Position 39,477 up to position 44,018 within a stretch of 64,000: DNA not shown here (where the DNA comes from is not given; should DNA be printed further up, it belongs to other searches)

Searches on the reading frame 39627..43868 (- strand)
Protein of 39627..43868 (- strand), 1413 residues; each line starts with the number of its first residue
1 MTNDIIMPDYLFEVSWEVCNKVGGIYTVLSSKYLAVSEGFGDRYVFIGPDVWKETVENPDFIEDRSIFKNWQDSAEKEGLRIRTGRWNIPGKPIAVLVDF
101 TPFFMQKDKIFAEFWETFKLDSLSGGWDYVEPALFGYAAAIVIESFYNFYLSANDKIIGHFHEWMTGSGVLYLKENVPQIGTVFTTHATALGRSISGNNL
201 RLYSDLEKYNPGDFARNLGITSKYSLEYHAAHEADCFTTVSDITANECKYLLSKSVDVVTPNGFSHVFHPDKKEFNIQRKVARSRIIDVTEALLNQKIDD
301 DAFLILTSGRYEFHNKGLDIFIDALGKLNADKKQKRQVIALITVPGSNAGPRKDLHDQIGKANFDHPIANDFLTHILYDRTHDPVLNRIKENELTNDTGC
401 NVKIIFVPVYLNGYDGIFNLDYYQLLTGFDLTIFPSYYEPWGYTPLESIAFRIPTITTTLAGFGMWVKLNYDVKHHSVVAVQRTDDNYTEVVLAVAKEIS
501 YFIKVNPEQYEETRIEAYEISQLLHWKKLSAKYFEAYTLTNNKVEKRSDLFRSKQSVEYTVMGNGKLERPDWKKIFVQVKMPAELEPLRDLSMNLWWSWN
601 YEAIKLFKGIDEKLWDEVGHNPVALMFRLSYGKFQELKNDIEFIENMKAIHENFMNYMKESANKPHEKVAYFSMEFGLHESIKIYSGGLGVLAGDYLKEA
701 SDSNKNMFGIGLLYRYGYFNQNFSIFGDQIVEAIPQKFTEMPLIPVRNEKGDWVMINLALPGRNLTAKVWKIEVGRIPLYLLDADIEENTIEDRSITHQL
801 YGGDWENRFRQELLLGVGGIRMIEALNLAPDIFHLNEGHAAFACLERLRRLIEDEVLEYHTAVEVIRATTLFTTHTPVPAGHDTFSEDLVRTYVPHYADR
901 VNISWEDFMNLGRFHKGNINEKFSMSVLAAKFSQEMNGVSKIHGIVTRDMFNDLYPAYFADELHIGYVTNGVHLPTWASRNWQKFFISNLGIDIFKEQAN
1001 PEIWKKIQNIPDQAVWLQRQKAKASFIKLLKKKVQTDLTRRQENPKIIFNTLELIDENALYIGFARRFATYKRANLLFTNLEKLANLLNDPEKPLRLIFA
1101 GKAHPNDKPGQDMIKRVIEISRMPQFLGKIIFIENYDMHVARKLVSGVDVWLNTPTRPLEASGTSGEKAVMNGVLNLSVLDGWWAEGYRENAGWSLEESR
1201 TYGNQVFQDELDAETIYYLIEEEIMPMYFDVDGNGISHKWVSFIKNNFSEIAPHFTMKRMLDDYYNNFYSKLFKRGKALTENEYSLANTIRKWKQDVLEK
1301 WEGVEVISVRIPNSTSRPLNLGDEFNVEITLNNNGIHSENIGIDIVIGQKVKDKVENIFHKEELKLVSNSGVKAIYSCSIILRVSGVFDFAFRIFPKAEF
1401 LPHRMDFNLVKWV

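Call 59: search_protein_families(library=pfam, proteins=[window:39627-43868:-], max_evalue=0.001)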
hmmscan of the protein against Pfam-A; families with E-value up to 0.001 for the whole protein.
window:39627-43868:- (1413 aa): 7 families
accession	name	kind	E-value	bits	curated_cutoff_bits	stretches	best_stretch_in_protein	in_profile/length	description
PF05693.19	Glycogen_syn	-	6.4e-102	342.6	27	2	13-346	1-340/639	Glycogen synthase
PF00343.26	Phosphorylase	-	1.6e-33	116.4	27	1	832-1182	219-579/713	Carbohydrate phosphorylase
PF11897.13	DUF3417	-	1.1e-32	113.2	25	1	581-682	1-109/109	Protein of unknown function (DUF3417)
PF08323.17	Glyco_transf_5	-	1.1e-12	48.7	22.7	1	133-248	112-224/239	Starch synthase catalytic domain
PF00534.26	Glycos_transf_1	-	3.3e-12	46.7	26.4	1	423-465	87-129/172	Glycosyl transferases group 1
PF20706.3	GT4-conflict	-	6.2e-08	32.5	26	1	425-508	278-360/385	Family 4 Glycosyltransferase in conflict systems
PF13692.12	Glyco_trans_1_4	-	6.4e-08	33.4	27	0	421-467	69-115/142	Glycosyl transferases group 1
